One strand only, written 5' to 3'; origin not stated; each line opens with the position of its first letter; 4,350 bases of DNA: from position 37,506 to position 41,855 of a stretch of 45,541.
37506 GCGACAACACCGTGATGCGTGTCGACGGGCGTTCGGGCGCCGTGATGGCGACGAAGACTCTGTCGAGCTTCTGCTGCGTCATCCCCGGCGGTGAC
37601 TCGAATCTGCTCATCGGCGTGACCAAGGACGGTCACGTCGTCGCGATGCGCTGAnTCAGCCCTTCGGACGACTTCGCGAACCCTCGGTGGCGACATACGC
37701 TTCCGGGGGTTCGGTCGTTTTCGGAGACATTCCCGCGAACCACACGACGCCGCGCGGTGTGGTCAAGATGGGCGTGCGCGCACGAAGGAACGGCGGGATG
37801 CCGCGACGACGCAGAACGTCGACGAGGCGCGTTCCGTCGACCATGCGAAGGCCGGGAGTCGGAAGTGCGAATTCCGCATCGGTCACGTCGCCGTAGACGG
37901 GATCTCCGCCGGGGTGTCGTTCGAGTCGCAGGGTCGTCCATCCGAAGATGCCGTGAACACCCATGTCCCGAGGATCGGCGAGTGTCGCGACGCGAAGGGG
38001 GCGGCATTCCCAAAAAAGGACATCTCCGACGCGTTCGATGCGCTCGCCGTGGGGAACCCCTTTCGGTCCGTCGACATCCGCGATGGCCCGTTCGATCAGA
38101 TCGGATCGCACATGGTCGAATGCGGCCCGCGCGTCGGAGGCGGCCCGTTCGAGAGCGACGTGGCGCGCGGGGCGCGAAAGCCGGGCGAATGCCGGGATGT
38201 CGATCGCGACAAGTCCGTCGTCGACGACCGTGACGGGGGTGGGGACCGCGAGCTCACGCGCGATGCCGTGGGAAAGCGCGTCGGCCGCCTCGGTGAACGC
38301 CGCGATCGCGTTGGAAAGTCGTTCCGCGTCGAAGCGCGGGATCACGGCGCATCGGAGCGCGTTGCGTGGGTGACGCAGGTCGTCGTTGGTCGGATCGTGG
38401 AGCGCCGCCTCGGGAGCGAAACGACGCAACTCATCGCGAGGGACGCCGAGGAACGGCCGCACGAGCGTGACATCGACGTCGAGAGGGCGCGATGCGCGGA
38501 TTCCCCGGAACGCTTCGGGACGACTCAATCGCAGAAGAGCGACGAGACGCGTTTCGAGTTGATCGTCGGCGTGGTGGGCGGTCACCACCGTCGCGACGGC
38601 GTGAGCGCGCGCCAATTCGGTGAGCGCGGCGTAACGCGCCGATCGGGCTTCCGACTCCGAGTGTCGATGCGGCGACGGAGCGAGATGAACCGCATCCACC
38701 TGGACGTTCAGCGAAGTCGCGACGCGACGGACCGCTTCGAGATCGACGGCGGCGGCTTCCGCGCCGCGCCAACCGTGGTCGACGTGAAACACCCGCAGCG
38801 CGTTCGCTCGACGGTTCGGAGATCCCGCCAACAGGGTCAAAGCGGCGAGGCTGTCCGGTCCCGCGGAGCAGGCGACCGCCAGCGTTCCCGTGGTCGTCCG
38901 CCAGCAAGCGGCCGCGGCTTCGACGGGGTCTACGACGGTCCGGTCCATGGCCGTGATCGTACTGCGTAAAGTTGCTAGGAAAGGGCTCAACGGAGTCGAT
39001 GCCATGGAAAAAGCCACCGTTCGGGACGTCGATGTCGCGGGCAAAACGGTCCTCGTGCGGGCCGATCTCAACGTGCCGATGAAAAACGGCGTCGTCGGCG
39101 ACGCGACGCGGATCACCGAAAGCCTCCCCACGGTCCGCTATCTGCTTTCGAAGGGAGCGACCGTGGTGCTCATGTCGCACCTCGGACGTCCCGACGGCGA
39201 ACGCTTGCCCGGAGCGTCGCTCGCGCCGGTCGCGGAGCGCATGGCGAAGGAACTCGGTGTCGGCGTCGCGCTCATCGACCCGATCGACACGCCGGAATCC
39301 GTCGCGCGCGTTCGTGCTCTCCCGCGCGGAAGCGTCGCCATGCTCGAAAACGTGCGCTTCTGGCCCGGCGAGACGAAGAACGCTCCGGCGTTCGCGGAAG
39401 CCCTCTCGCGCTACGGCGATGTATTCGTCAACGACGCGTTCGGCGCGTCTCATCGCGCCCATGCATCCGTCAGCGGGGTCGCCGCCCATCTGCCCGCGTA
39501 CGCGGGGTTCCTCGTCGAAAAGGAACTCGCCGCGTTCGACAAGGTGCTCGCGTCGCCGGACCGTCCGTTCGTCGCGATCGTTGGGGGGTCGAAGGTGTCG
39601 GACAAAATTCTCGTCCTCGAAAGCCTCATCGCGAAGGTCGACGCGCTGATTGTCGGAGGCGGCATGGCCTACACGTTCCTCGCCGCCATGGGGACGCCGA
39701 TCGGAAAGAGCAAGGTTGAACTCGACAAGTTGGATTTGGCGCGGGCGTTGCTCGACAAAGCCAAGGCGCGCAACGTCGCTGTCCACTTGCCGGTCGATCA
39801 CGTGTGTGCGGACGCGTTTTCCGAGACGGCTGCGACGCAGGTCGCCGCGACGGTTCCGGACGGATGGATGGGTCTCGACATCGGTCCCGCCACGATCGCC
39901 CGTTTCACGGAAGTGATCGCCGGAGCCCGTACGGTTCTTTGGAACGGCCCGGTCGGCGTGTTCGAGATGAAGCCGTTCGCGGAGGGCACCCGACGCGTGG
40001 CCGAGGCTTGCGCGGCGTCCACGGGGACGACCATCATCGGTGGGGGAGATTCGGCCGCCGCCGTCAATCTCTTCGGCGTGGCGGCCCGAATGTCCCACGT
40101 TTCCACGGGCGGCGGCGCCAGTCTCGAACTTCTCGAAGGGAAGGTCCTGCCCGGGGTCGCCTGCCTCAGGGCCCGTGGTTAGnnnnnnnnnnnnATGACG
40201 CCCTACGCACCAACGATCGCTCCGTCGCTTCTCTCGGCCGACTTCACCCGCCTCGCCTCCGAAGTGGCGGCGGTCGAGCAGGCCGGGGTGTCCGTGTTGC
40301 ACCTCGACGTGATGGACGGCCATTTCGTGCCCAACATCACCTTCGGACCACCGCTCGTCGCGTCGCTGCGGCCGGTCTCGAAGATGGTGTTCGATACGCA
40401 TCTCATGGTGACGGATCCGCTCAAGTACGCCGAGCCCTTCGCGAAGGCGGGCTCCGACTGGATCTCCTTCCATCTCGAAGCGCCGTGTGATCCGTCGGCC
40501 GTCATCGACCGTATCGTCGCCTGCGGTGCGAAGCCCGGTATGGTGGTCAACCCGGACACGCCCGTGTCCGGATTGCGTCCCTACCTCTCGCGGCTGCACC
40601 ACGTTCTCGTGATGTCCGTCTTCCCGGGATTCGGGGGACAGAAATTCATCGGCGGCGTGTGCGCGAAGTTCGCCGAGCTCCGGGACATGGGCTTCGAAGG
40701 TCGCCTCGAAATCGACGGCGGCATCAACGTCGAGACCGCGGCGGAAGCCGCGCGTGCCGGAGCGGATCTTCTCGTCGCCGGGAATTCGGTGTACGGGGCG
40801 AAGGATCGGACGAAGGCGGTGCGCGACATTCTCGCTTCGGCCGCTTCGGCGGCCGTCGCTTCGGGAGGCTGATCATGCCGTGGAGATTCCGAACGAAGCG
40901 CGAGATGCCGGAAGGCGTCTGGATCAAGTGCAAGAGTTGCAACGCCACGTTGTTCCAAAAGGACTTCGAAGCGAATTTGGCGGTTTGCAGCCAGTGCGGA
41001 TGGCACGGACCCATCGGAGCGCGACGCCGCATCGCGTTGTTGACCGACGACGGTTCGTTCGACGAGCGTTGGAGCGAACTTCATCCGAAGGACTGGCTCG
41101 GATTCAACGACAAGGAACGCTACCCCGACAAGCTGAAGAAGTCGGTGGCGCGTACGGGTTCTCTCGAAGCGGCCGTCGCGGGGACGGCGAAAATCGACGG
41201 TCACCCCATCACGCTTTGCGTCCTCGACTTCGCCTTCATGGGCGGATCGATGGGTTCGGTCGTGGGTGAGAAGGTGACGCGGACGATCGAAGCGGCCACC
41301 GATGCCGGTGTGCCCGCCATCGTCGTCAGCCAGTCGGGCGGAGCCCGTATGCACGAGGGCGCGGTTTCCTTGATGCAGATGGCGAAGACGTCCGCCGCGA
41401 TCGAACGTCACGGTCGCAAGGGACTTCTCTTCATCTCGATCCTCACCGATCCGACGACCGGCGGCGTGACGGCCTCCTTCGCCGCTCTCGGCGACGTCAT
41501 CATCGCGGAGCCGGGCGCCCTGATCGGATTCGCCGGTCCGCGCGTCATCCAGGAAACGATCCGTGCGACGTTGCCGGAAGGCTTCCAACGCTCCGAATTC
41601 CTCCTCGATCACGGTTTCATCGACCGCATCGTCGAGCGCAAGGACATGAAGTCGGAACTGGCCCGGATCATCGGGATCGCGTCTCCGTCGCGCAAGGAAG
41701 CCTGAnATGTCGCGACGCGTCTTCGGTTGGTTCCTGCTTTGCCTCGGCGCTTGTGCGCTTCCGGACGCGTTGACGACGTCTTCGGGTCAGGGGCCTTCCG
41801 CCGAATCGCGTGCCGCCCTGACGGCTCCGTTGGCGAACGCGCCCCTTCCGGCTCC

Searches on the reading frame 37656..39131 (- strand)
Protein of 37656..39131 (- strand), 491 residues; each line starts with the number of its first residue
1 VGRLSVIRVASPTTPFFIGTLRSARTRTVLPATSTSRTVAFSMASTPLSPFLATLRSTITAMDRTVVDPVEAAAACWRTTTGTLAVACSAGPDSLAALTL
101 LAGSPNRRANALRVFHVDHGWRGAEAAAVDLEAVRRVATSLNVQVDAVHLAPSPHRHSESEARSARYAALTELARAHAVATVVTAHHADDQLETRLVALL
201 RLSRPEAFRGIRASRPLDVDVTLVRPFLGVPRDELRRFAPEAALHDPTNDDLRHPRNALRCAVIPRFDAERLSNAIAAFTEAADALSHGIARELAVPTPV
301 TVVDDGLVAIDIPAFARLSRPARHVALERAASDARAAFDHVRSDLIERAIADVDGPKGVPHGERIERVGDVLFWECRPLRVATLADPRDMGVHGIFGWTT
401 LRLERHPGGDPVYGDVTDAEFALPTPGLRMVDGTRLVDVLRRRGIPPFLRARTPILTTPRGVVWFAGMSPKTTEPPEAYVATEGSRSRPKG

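Call 8: search_protein_families(library=pfam, proteins=[window:37656-39131:-], max_evalue=0.001)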
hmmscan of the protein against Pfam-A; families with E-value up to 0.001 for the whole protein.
window:37656-39131:- (491 aa): 1 family
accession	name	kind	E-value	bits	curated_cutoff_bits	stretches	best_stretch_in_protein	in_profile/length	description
PF01171.26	ATP_bind_3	-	1.7e-34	119.6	27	1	84-260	2-180/182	PP-loop family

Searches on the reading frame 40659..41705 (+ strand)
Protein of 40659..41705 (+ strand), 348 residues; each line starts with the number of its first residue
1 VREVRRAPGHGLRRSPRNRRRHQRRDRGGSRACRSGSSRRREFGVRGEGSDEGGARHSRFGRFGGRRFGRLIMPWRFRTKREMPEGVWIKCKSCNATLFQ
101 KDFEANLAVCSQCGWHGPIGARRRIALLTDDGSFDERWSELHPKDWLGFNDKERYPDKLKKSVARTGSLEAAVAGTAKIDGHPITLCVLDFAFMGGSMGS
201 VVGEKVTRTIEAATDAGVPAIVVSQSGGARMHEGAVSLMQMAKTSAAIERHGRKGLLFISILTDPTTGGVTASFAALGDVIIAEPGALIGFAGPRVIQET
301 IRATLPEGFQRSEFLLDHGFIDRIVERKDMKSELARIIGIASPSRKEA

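Call 9: search_protein_families(library=pfam, proteins=[window:40659-41705:+], max_evalue=0.001)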
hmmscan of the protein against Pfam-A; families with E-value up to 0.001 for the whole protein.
window:40659-41705:+ (348 aa): 2 families
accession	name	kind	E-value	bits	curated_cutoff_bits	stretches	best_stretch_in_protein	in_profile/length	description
PF01039.27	Carboxyl_trans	-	7.4e-18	64.9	22.3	1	121-299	10-175/493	Carboxyl transferase domain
PF17848.7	Zn_ribbon_ACC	-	8.9e-09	35.8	24.5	1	88-113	1-26/26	Acetyl-CoA carboxylase zinc finger domain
